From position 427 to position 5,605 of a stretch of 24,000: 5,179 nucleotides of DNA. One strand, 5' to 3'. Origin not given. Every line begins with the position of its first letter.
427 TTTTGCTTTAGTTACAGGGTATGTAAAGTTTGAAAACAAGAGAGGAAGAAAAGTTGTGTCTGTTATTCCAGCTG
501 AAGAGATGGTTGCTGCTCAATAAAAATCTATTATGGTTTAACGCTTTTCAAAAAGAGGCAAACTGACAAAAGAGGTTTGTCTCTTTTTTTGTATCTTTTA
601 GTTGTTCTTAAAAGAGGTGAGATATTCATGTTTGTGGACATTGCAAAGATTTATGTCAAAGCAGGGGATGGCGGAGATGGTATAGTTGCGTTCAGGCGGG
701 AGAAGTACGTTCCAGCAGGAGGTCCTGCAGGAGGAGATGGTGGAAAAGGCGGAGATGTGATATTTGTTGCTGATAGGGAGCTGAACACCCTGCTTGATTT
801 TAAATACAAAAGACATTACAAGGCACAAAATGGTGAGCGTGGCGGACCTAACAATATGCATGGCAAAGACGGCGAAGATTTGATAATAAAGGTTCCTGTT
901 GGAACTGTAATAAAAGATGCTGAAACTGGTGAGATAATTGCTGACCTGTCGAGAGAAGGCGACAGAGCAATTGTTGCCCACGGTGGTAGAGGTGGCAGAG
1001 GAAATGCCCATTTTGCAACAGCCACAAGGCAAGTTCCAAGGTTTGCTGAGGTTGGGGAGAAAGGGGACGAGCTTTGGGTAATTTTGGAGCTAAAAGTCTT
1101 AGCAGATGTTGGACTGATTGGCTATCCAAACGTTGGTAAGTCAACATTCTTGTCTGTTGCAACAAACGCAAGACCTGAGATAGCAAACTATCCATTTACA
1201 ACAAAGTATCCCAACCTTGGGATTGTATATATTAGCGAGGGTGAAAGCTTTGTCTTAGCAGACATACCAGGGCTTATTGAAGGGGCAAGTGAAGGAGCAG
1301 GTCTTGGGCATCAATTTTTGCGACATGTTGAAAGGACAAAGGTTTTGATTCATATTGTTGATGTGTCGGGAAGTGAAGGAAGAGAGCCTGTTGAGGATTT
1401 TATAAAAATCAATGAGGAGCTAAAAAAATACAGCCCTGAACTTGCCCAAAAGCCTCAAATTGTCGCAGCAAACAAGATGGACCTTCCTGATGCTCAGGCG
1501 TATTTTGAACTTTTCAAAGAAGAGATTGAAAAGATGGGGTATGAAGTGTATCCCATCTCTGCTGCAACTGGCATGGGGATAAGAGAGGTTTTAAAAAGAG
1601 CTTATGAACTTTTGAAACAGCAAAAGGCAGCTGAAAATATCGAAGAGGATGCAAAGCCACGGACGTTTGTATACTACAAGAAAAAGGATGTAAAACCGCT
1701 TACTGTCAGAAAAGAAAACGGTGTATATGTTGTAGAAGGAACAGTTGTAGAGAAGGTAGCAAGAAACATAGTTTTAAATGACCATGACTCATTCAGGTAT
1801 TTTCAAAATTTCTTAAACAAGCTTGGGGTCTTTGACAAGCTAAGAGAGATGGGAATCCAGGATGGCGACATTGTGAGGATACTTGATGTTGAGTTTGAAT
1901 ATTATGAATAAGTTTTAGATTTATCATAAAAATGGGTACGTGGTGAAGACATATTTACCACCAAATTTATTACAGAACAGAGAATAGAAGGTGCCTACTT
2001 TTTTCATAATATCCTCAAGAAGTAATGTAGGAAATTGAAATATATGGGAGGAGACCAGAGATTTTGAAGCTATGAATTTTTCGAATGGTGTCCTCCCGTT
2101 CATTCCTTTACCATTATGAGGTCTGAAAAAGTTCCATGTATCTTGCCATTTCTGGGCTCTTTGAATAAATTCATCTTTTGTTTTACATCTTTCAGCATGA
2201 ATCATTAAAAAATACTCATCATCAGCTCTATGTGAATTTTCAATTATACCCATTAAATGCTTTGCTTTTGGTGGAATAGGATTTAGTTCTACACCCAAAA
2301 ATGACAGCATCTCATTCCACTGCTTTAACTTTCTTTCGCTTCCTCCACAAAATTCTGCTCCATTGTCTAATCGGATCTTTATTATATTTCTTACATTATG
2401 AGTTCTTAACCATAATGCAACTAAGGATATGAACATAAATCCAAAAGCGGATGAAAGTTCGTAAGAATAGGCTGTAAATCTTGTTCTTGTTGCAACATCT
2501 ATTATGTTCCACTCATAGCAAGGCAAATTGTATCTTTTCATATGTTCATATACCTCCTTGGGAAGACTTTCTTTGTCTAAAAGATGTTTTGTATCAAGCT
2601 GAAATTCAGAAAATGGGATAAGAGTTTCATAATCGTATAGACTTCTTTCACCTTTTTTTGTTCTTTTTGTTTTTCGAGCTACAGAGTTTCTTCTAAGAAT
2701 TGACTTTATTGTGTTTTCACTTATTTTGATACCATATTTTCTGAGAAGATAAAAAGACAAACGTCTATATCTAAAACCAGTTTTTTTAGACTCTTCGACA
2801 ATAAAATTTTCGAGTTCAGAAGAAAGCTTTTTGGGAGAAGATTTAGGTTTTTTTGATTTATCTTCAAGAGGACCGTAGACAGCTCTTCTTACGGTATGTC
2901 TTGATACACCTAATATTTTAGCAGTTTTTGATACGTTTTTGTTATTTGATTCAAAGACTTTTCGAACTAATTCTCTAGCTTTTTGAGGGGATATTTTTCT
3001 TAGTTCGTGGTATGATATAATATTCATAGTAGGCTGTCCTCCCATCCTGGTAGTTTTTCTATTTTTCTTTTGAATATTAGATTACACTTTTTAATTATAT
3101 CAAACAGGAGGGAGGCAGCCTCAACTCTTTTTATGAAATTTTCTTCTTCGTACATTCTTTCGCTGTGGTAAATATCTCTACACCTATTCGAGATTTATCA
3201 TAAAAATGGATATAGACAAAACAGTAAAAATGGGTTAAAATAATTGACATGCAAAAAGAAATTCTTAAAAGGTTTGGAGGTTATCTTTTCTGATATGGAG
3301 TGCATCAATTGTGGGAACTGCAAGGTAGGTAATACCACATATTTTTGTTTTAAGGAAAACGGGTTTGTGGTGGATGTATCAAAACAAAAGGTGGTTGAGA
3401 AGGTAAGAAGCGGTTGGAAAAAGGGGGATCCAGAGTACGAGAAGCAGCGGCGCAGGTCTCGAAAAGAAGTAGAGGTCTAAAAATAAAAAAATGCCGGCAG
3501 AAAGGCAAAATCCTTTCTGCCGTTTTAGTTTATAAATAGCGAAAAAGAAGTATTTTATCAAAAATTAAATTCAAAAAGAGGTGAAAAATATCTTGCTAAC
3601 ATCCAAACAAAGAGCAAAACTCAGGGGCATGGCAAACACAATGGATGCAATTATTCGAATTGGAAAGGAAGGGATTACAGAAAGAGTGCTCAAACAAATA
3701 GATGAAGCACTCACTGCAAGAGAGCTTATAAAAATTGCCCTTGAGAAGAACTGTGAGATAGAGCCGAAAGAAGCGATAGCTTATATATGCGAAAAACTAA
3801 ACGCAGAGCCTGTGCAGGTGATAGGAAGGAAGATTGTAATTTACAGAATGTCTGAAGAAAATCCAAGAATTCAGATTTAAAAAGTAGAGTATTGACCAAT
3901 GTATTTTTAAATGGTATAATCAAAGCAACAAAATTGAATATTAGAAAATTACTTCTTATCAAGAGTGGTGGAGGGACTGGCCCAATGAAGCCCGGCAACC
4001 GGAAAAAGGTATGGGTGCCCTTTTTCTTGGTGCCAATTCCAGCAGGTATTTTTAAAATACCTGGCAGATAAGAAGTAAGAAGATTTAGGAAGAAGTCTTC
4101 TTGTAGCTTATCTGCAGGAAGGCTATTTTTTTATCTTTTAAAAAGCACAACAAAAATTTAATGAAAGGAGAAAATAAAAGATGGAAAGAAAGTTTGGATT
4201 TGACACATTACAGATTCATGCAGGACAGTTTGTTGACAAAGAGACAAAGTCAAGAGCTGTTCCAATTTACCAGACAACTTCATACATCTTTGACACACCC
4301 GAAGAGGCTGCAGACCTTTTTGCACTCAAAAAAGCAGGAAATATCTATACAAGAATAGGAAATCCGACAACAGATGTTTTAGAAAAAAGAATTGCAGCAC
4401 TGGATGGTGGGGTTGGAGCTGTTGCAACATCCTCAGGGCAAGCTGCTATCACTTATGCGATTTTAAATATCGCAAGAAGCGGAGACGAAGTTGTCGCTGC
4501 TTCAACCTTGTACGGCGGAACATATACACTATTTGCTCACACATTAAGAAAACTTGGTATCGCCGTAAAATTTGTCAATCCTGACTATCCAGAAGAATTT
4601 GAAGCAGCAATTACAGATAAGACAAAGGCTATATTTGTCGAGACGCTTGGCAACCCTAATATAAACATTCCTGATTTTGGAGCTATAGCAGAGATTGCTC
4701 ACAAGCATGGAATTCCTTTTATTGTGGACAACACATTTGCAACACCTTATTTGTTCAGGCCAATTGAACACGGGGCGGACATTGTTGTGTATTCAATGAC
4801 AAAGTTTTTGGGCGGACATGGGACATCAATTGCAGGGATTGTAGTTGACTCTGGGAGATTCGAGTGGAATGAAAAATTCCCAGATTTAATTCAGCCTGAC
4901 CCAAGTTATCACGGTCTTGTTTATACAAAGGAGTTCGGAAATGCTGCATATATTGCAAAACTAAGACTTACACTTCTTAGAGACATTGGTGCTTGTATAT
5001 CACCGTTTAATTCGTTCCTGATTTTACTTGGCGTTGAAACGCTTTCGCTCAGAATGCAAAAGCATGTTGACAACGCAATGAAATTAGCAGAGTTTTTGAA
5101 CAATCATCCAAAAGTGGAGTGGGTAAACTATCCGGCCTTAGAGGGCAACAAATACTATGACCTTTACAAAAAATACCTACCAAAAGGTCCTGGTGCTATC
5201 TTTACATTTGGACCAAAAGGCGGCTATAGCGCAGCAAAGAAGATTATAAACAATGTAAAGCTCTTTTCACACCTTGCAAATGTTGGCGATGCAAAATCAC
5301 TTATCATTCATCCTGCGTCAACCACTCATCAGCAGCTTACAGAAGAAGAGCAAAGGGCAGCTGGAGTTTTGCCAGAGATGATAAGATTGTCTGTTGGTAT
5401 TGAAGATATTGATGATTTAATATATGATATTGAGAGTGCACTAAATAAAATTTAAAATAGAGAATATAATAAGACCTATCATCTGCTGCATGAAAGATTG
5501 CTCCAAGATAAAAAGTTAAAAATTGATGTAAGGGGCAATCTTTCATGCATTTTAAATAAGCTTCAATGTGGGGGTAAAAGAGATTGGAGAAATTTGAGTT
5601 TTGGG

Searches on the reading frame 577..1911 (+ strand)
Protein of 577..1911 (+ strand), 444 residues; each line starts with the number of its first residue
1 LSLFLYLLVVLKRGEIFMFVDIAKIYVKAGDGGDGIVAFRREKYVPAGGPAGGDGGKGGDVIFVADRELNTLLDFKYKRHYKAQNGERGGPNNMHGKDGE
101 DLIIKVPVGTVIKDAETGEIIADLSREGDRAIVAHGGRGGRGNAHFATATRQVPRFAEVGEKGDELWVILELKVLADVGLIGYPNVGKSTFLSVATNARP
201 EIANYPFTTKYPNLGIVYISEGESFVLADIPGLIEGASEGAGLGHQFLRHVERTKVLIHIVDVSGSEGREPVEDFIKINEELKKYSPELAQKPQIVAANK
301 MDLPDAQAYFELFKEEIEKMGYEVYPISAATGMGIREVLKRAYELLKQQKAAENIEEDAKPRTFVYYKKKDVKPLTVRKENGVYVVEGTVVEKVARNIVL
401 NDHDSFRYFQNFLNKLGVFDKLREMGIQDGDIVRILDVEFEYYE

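Call 78: search_protein_families(library=pfam, proteins=[window:577-1911:+], max_evalue=0.00001)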
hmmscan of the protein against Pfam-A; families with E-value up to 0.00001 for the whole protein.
window:577-1911:+ (444 aa): 4 families
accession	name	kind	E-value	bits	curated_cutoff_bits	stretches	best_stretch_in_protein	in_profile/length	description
PF01018.28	GTP1_OBG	-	4.6e-67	224.9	27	1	20-174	1-155/155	GTP1/OBG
PF01926.29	MMR_HSR1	-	6.8e-27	94.3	21.9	1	177-300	1-113/113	50S ribosome-binding GTPase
PF09269.16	DUF1967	-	3.4e-23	81.9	27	1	377-442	3-70/70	Domain of unknown function (DUF1967)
PF02421.24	FeoB_N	-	3.1e-12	46.7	27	1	178-340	3-154/156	Ferrous iron transport protein B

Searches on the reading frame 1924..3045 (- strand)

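Call 78: search_protein_families(library=pfam, proteins=[window:1924-3045:-], max_evalue=0.00001)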
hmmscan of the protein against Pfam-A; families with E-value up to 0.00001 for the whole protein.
window:1924-3045:- (373 aa): 1 family
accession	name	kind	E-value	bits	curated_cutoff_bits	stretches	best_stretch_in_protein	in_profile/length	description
PF13565.12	HTH_32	-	7.4e-06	26.9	33.7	0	60-117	17-73/73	Homeodomain-like domain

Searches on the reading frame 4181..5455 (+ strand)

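Call 78: search_protein_families(library=pfam, proteins=[window:4181-5455:+], max_evalue=0.00001)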
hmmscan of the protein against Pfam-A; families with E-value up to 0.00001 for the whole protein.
window:4181-5455:+ (424 aa): 4 families
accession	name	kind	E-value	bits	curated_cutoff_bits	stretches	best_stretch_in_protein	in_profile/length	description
PF01053.26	Cys_Met_Meta_PP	-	1.9e-141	471.5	27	1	8-421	1-380/381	Cys/Met metabolism PLP-dependent enzyme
PF01041.23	DegT_DnrJ_EryC1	-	3e-12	46.9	19.8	1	55-185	19-147/360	DegT/DnrJ/EryC1/StrS aminotransferase family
PF00155.27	Aminotran_1_2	-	3.6e-08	33.4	19.7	1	37-224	13-235/361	Aminotransferase class I and II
PF00266.25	Aminotran_5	-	7.6e-06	25.6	21.5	0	83-218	67-211/371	Aminotransferase class-V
